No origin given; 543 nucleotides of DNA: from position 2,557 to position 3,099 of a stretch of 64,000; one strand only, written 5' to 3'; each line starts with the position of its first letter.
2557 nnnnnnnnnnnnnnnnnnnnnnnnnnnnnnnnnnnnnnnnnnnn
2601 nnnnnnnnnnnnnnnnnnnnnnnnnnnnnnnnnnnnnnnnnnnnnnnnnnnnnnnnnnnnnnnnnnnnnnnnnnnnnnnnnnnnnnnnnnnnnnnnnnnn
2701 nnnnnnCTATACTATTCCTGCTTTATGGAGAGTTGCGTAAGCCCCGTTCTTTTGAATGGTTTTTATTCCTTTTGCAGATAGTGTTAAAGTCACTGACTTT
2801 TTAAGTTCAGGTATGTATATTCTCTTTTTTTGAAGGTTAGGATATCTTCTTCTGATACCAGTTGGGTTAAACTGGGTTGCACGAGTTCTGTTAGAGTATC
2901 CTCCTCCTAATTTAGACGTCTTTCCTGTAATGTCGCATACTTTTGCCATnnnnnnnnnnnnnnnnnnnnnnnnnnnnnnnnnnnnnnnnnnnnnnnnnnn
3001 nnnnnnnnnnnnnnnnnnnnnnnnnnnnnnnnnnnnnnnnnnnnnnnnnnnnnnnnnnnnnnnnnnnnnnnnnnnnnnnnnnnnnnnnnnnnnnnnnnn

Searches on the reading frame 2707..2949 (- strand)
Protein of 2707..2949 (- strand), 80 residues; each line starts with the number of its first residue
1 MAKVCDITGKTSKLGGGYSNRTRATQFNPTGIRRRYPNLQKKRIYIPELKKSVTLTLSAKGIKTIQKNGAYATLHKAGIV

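Call 5: search_protein_families(library=pfam, proteins=[window:2707-2949:-], max_evalue=0.01)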
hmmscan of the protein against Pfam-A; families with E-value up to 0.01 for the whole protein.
window:2707-2949:- (80 aa): 1 family
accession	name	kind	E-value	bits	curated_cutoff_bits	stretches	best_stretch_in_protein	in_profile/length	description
PF00830.24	Ribosomal_L28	-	6.9e-14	52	27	1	3-68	1-60/60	Ribosomal L28 family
